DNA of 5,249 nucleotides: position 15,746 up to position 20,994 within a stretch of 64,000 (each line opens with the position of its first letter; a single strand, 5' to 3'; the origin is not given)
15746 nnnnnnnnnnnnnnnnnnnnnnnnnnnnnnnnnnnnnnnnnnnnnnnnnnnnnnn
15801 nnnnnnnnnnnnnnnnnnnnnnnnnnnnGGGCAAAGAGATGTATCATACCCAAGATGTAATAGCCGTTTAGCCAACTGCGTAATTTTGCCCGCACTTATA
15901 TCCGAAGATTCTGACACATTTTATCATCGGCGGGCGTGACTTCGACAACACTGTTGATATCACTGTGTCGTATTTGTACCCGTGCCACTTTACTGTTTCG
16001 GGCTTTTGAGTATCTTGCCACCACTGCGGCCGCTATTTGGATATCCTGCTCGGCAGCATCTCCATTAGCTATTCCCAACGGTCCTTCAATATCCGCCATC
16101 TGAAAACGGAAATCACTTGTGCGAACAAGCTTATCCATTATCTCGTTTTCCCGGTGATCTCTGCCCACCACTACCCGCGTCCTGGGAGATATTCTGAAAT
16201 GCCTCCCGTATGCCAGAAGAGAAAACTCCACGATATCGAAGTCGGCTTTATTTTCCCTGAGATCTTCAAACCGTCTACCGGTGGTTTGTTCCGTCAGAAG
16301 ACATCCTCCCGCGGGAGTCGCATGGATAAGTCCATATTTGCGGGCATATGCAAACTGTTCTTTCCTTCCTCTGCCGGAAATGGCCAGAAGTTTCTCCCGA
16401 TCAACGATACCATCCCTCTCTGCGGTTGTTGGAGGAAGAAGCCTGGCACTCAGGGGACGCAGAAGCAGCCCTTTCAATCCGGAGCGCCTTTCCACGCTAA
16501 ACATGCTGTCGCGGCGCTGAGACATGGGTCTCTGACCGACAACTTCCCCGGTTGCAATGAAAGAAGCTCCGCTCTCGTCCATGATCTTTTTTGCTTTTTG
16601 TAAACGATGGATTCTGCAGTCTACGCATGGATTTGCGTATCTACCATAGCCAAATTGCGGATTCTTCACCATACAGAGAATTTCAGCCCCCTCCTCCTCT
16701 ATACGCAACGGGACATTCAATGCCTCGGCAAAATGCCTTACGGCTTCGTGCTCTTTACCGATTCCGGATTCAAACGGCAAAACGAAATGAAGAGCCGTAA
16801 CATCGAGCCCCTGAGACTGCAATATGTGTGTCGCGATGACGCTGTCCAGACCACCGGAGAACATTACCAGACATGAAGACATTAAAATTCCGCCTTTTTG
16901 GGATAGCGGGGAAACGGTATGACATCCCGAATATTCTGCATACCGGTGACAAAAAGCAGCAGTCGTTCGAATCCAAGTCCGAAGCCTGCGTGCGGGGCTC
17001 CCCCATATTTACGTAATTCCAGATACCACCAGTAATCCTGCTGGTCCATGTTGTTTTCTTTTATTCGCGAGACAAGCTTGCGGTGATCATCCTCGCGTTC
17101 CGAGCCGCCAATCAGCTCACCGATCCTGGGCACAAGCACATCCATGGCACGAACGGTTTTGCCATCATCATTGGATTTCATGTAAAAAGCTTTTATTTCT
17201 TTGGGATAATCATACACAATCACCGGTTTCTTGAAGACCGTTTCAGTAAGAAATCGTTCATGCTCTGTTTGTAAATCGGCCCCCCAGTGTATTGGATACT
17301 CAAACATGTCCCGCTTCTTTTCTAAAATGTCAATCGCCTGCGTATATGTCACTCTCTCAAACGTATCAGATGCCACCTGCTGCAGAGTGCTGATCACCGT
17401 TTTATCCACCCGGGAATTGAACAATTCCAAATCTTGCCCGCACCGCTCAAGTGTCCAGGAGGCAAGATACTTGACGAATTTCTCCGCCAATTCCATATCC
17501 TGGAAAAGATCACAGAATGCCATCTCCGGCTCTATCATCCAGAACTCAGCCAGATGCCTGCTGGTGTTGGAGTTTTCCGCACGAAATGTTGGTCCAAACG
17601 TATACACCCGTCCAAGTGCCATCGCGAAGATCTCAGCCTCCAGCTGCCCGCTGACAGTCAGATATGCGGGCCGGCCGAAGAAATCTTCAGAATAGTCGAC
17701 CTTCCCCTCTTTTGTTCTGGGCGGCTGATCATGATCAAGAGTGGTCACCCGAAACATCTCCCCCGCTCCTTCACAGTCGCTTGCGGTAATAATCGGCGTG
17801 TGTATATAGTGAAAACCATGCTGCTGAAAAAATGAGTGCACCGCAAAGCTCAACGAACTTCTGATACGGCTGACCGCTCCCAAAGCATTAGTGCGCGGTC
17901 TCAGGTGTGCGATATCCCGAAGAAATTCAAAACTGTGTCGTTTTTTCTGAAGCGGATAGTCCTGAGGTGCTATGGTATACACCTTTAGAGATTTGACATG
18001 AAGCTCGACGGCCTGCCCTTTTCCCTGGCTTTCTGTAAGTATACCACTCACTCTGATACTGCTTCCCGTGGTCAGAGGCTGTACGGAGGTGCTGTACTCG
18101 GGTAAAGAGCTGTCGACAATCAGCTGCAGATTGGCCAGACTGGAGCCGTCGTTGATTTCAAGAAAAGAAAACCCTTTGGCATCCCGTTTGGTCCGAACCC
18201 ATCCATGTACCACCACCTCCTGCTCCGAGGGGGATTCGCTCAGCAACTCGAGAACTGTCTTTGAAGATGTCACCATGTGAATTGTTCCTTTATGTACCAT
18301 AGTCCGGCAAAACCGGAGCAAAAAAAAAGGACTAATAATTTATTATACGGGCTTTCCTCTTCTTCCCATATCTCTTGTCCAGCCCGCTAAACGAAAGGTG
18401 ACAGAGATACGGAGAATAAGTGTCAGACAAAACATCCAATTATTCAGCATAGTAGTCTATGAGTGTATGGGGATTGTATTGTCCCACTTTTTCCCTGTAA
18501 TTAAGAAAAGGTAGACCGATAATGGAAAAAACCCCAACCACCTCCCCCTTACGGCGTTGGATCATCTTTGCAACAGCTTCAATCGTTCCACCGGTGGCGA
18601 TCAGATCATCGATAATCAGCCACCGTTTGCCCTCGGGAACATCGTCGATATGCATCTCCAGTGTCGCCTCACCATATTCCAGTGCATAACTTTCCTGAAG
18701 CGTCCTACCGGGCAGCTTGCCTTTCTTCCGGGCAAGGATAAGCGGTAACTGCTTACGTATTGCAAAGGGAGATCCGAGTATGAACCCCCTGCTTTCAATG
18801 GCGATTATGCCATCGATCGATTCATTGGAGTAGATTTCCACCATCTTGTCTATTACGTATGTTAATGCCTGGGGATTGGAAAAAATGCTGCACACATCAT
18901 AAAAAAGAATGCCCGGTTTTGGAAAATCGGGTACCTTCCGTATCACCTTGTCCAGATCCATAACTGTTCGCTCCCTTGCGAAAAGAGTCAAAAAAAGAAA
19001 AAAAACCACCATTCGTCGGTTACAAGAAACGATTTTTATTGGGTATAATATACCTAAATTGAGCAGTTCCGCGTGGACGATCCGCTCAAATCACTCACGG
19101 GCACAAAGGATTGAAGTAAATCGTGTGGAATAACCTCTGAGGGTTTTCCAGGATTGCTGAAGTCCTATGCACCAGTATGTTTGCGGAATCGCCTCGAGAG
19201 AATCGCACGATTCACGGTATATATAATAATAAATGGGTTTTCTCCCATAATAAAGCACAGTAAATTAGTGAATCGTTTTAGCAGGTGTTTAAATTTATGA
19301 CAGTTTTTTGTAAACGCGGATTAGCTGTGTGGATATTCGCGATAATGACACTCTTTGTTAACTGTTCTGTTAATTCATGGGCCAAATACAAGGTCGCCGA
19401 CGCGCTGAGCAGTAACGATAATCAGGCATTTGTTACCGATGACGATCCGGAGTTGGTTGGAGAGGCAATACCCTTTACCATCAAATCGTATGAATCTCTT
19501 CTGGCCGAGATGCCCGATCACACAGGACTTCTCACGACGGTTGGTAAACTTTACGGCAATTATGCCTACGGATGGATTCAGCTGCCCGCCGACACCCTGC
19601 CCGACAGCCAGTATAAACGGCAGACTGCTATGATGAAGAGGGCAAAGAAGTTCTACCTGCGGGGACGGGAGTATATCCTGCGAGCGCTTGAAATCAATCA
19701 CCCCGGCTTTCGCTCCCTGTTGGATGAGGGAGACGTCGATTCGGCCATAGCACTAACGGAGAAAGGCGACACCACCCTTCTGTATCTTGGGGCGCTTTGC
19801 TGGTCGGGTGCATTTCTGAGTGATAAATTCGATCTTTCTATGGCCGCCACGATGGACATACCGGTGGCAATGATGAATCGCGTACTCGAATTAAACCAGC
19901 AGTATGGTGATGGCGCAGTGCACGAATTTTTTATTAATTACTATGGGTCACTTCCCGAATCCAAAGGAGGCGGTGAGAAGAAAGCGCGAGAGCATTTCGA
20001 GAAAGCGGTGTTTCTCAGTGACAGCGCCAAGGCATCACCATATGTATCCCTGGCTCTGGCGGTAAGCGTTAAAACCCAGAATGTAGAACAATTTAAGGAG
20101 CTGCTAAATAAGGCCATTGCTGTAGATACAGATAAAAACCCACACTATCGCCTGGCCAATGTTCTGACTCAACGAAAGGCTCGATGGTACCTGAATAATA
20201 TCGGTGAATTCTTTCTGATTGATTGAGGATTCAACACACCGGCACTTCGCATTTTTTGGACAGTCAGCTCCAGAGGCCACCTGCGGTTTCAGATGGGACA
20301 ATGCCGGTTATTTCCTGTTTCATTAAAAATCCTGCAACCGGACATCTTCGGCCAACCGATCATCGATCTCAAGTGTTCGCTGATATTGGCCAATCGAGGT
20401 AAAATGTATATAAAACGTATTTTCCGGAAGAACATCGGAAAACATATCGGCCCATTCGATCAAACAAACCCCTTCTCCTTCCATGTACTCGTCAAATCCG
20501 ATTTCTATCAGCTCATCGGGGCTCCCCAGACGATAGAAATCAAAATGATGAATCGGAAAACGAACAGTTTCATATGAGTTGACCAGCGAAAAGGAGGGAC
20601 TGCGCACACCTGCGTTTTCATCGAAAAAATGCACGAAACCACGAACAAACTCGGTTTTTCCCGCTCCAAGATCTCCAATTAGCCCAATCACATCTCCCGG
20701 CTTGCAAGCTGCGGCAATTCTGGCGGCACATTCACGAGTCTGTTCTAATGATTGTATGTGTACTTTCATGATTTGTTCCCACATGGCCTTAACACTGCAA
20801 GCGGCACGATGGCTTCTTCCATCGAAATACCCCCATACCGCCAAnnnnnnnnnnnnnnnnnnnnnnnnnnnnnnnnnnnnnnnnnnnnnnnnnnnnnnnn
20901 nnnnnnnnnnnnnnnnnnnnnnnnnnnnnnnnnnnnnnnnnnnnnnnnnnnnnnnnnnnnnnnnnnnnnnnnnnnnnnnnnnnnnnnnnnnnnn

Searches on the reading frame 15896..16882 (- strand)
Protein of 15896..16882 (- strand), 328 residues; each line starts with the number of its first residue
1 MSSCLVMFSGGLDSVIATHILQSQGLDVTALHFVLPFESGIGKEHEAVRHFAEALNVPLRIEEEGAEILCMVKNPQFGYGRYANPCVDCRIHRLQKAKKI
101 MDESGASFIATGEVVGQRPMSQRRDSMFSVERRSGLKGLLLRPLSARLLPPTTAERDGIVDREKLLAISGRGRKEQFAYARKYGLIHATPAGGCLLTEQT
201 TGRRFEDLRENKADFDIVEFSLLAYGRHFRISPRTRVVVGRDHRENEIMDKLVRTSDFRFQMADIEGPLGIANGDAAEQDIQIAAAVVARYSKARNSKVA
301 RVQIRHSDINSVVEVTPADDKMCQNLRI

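Call 7: search_protein_families(library=pfam, proteins=[window:15896-16882:-], max_evalue=0.001)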
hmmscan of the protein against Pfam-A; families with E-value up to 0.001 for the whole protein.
window:15896-16882:- (328 aa): 5 families
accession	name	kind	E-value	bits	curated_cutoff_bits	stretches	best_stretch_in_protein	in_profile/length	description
PF18297.6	NFACT-R_2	-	1.8e-24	86.3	26.9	1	226-324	1-101/104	NFACT protein RNA binding domain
PF02568.20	ThiI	-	5.7e-06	26.5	20.5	1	4-144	6-144/197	Thiamine biosynthesis protein (ThiI)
PF03054.22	tRNA_Me_trans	-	1.3e-05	25.4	20.6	1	5-115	4-128/202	tRNA methyl transferase HUP domain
PF06508.19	QueC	-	4.2e-05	23.6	22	1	4-59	2-55/210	Queuosine biosynthesis protein QueC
PF24167.1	DUF7411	-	0.00037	20.6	28.7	1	4-137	3-127/194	Family of unknown function (DUF7411)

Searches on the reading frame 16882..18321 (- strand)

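Call 7: search_protein_families(library=pfam, proteins=[window:16882-18321:-], max_evalue=0.001)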
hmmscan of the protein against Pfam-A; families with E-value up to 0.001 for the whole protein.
window:16882-18321:- (479 aa): 2 families
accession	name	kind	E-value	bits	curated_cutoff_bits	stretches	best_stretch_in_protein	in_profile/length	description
PF00152.25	tRNA-synt_2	-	1.5e-65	221.7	25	1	138-472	9-306/308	tRNA synthetases class II (D, K and N)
PF01336.31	tRNA_anti-codon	-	1.3e-12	47.9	27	1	36-114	1-74/75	OB-fold nucleic acid binding domain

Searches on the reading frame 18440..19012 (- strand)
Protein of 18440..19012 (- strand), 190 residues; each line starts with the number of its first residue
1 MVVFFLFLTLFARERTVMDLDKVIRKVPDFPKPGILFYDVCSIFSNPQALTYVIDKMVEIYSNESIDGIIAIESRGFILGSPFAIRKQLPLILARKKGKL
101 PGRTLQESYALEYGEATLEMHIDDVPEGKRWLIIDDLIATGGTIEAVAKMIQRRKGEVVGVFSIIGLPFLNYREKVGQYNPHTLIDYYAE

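Call 7: search_protein_families(library=pfam, proteins=[window:18440-19012:-], max_evalue=0.001)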
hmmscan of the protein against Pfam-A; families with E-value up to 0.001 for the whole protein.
window:18440-19012:- (190 aa): 1 family
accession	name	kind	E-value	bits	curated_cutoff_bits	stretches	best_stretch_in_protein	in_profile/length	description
PF00156.33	Pribosyltran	-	5.1e-13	49.1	26.3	1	42-164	4-123/158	Phosphoribosyl transferase domain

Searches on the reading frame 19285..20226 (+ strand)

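Call 7: search_protein_families(library=pfam, proteins=[window:19285-20226:+], max_evalue=0.001)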
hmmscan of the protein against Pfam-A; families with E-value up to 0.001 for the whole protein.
window:19285-20226:+ (313 aa): 1 family
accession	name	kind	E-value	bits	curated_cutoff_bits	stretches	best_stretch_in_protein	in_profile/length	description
PF16811.11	TAtT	-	7.2e-80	268.5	26.5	1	52-310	2-263/263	TRAP transporter T-component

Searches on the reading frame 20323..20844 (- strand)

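Call 7: search_protein_families(library=pfam, proteins=[window:20323-20844:-], max_evalue=0.001)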
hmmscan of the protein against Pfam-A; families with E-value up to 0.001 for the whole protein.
window:20323-20844:- (173 aa): 1 family
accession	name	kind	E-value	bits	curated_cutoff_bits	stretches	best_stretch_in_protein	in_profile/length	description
PF02367.23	TsaE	-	7.2e-37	126.6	26.6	1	31-156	2-126/128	Threonylcarbamoyl adenosine biosynthesis protein TsaE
